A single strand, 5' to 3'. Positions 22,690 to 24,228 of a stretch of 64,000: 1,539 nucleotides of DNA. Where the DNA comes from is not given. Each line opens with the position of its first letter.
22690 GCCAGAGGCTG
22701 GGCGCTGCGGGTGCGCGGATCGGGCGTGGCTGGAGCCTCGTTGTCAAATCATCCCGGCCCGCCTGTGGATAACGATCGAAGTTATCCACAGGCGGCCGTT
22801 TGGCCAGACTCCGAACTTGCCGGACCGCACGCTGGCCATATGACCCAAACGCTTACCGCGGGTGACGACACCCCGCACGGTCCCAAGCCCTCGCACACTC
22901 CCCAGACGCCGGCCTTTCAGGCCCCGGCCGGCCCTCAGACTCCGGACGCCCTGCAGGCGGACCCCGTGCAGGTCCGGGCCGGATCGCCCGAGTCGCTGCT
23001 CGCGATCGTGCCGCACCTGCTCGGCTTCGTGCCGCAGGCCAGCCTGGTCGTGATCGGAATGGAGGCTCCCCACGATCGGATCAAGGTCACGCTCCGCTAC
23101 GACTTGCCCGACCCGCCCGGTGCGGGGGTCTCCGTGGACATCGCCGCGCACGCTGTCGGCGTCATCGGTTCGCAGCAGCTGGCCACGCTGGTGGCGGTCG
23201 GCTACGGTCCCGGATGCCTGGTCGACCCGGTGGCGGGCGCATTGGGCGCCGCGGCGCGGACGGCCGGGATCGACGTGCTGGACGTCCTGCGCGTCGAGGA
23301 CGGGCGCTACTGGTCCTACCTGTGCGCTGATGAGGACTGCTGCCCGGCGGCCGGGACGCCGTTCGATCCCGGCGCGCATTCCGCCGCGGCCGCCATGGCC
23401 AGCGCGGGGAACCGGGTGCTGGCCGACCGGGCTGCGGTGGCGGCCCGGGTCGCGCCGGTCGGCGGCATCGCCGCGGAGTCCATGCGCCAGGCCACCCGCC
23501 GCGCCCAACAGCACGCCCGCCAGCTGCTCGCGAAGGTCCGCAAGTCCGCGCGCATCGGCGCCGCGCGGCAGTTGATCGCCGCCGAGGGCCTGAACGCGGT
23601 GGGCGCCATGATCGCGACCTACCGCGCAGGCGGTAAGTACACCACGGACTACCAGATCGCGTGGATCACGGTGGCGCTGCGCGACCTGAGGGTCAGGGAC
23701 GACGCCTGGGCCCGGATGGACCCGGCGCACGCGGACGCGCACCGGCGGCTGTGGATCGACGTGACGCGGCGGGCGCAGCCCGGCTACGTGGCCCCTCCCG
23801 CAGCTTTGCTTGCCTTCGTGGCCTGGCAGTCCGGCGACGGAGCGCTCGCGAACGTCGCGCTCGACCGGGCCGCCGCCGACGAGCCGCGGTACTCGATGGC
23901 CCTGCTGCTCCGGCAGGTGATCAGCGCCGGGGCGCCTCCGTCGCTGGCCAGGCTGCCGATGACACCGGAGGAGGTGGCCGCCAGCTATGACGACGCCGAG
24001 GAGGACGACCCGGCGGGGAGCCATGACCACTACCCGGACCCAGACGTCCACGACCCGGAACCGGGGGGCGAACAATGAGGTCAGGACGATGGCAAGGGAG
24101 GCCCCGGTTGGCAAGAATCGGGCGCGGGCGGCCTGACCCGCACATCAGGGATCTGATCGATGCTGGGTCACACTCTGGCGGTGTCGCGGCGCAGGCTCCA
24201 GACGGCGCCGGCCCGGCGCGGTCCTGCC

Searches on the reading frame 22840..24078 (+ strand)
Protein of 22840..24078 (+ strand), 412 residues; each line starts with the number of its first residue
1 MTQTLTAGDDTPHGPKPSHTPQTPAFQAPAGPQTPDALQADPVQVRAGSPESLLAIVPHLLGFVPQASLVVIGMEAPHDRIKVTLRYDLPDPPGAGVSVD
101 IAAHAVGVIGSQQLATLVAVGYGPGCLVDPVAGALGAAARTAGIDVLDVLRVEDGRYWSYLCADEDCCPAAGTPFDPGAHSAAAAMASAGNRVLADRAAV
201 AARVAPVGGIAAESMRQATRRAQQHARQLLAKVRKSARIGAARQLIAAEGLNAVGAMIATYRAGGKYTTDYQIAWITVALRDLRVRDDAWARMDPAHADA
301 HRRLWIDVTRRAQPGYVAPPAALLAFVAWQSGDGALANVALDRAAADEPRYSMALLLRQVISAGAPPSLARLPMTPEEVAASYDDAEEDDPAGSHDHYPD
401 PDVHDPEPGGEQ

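Call 12: search_protein_families(library=ncbifam, proteins=[window:22840-24078:+], max_evalue=1)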
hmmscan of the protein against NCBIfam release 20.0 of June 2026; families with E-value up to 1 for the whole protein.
window:22840-24078:+ (412 aa): 0 families

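Call 30: find_related_loci(query=window:22840-24078:+, collection=genome_contigs, flank=10000)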
Query window:22840-24078:+ (412 aa) in genome_contigs; peptide patterns used: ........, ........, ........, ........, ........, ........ (x = any residue, [..] = any of these).
358 stretches matched a pattern; 245 encode a relative of the query (tblastn E <= 1e-3); the best 80 are kept; 80 distinct loci.
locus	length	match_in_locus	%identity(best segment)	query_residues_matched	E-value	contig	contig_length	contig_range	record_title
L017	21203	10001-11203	87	12-411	0e+0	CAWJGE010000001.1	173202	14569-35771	MAG: uncultured Actinomycetota bacterium isolate MFD05377.bin.2.113 genome assembly, contig: contig_104652, whole genome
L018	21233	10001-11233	87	1-395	0e+0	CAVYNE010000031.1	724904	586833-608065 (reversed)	MAG: uncultured Actinomycetes bacterium isolate MFD05705.bin.2.99 genome assembly, contig: contig_4896, whole genome sho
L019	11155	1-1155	91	27-411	0e+0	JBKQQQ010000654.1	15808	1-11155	MAG: Streptosporangiaceae bacterium isolate MGr2D2E2F__bin_108 MGr2D2E2F_000000099389, whole genome shotgun sequence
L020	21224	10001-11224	76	1-412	0e+0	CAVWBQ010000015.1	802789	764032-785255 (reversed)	MAG: uncultured Actinomycetota bacterium isolate MFD05502.bin.2.70 genome assembly, contig: contig_2311, whole genome sh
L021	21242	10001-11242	73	1-412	1e-177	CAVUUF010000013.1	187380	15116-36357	MAG: uncultured Actinomycetota bacterium isolate MFD09603.bin.1.110 genome assembly, contig: contig_4440, whole genome s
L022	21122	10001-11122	73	1-379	2e-171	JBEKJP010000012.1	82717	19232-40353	MAG: Streptosporangiaceae bacterium isolate SPRUCE 326 SPRUCE_326_12, whole genome shotgun sequence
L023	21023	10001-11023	81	42-383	3e-169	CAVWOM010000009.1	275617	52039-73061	MAG: uncultured Actinomycetota bacterium isolate MFD09603.bin.1.131 genome assembly, contig: contig_27442, whole genome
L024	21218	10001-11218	70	1-411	3e-168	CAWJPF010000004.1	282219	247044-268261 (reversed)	MAG: uncultured Actinomycetota bacterium isolate MFD04434.bin.2.32 genome assembly, contig: contig_20300, whole genome s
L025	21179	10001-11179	71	1-411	6e-168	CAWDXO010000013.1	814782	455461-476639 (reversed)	MAG: uncultured Actinomycetes bacterium isolate MFD05705.bin.1.160 genome assembly, contig: contig_3232, whole genome sh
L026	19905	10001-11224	67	1-412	7e-166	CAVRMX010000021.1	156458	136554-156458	MAG: uncultured Actinomycetes bacterium isolate MFD05521.bin.3.92 genome assembly, contig: contig_34714, whole genome sh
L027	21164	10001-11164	68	1-407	3e-164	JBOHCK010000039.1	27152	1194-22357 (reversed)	MAG: Streptosporangiaceae bacterium isolate SE1507_metabat2.bin.64 NODE_843_length_27152_cov_5.207660, whole genome shot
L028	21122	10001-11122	75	1-389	3e-164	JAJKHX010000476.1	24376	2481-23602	MAG: Nocardiopsis sp. isolate b3_HoplandSoilSeptJan k101_697178, whole genome shotgun sequence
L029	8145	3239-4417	67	1-412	5e-164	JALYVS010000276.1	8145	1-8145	MAG: Actinomycetota bacterium isolate LAG bin49 SD1463_NODE_5221_length_8145_cov_2.196932, whole genome shotgun sequence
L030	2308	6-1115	73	5-389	1e-175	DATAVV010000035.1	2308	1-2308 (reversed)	MAG TPA_asm: Streptosporangiaceae bacterium isolate SMAG_U5608 k141_1683451, whole genome shotgun sequence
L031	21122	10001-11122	70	1-389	4e-160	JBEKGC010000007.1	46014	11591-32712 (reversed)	MAG: Streptosporangiaceae bacterium isolate SPRUCE 244 SPRUCE_244_7, whole genome shotgun sequence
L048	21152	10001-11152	66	1-409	1e-145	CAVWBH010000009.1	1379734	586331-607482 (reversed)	MAG: uncultured Actinomycetes bacterium isolate MFD05502.bin.1.61 genome assembly, contig: contig_9244, whole genome sho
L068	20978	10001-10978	68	16-338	4e-120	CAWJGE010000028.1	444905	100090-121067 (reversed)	MAG: uncultured Actinomycetota bacterium isolate MFD05377.bin.2.113 genome assembly, contig: contig_26553, whole genome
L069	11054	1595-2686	57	27-386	6e-120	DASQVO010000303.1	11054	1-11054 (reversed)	MAG TPA_asm: Streptosporangiaceae bacterium isolate SMAG_U10989 k141_264046, whole genome shotgun sequence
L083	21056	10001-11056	53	32-383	3e-112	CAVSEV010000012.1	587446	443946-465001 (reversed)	MAG: uncultured Actinomycetota bacterium isolate MFD01872.bin.2.128 genome assembly, contig: contig_67129, whole genome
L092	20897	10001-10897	64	1-317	2e-110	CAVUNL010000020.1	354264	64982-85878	MAG: uncultured Actinomycetes bacterium isolate MFD02579.bin.2.46 genome assembly, contig: contig_284, whole genome shot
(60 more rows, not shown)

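Call 101: search_protein_families(library=pfam, proteins=[L083:11155-11664:+, L083:11471-11869:+, L083:12364-14451:+, L083:15661-16938:-, L048:11339-11965:+, L048:11962-13089:+, L069:4305-8399:-, L069:8485-10326:-, L092:9932-11164:+, L068:10097-11356:+], max_evalue=0.001)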
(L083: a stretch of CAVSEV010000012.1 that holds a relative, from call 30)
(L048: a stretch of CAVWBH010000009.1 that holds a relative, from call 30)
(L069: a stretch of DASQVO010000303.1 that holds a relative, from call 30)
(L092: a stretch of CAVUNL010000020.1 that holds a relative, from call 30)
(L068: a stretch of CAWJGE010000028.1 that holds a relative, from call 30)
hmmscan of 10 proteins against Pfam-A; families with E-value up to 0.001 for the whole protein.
L083:11155-11664:+ (169 aa): 1 family
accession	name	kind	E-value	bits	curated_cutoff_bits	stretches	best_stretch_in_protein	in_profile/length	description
PF00239.26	Resolvase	-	2.9e-05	24.6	23.3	1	28-68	46-86/145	Resolvase, N terminal domain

L083:11471-11869:+ (132 aa): 0 families

L083:12364-14451:+ (695 aa): 4 families
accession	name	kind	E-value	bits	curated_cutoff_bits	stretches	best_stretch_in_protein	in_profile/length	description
PF10282.15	Lactonase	-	2.8e-10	40.4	21.7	0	279-388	199-320/344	Lactonase, 7-bladed beta-propeller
PF25174.1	Beta-prop_THOC3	-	2.4e-05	23.9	305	0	177-256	84-162/272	THOC3 beta-propeller domain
PF20944.2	StcE_b-sandwich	-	3.2e-05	24.3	27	0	527-542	2-17/75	Metalloprotease StcE, beta-sandwich domain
PF01436.27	NHL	-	0.00019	21.8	20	0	593-612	1-21/28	NHL repeat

L083:15661-16938:- (425 aa): 2 families
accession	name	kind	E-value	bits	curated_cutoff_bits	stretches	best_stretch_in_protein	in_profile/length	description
PF13676.11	TIR_2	-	4.6e-28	98.6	28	1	95-204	1-109/122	TIR domain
PF00931.28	NB-ARC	-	7.5e-06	25.8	23.5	1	287-400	20-138/248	NB-ARC domain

L048:11339-11965:+ (208 aa): 2 families
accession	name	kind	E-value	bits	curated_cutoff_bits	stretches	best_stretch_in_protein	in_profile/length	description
PF00440.29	TetR_N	-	3.3e-06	27.2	24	1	47-75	18-46/47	Bacterial regulatory proteins, tetR family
PF00356.27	LacI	-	0.00029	21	27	0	47-64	1-18/46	Bacterial regulatory proteins, lacI family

L048:11962-13089:+ (375 aa): 3 families
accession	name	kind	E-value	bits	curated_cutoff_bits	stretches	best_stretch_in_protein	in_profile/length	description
PF06722.18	EryCIII-like_C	-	2.9e-14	53.7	31.7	1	225-352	2-128/145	Erythromycin biosynthesis protein CIII-like, C-terminal domain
PF04101.22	Glyco_tran_28_C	-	1.2e-06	29.1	22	1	236-341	32-145/166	Glycosyltransferase family 28 C-terminal domain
PF03033.26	Glyco_transf_28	-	0.00054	20.5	26.2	0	12-80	9-79/139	Glycosyltransferase family 28 N-terminal domain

L069:4305-8399:- (1364 aa): 8 families
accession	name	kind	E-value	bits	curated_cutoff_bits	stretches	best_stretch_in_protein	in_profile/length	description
PF00754.31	F5_F8_type_C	-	2e-66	222.3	28.2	4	638-758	2-124/127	F5/8 type C domain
PF22633.2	F5_F8_type_C_2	-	6.4e-55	184.2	27.8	3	651-744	1-91/91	NedA-like, galactose-binding domain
PF22666.2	Glyco_hydro_2_N2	-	3.9e-29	102.3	27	1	276-443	7-166/167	Glycosyl hydrolase 2 galactose-binding domain-like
PF18368.7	Ig_GlcNase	-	4.8e-21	75.3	26.3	1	1248-1356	1-104/105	Exo-beta-D-glucosaminidase Ig-fold domain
PF00703.27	Glyco_hydro_2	-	1.5e-16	61.5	23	1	456-569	3-109/109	Glycosyl hydrolases family 2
PF02837.24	Glyco_hydro_2_N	-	1.4e-07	32.1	28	1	320-389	67-133/169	Glycosyl hydrolases family 2, sugar binding domain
PF17786.7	Mannosidase_ig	-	2.7e-06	28.3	23.4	1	1172-1251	4-85/91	Mannosidase Ig/CBM-like domain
PF17753.7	Ig_mannosidase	-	4.2e-05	23.6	22.6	1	1287-1337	16-59/81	Ig-fold domain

L069:8485-10326:- (613 aa): 2 families
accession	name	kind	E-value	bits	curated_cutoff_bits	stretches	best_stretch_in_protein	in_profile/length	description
PF09844.14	DUF2071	-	8.9e-13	48.8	27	1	43-245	6-198/212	Uncharacterized conserved protein (COG2071)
PF20042.4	DUF6444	-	2e-08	35.2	27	1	378-453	11-82/85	Family of unknown function (DUF6444)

L092:9932-11164:+ (410 aa): 1 family
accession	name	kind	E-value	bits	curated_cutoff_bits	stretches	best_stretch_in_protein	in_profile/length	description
PF13830.11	DUF4192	-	9.8e-62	210.2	27.8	1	53-336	1-284/321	Domain of unknown function (DUF4192)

L068:10097-11356:+ (419 aa): 1 family
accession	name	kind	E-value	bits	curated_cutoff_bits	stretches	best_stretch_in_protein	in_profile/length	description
PF13830.11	DUF4192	-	3.3e-69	234.7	27.8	1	7-292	1-289/321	Domain of unknown function (DUF4192)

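Call 112: find_related_loci(query=window:22840-24078:+, collection=viral_contigs, flank=8000)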
Query window:22840-24078:+ (412 aa) in viral_contigs; peptide patterns used: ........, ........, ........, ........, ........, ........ (x = any residue, [..] = any of these).
6 stretches matched a pattern; 1 encode a relative of the query (tblastn E <= 1e-3); 1 distinct loci.
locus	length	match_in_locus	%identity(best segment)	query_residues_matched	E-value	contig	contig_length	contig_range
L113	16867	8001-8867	49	49-378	2e-80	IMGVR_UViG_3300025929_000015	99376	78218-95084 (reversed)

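Call 118: search_solved_structures(query=window:22840-24078:+, max_evalue=1)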
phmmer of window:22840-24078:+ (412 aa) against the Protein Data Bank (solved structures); distinct sequences matched with E-value up to 1: 0.
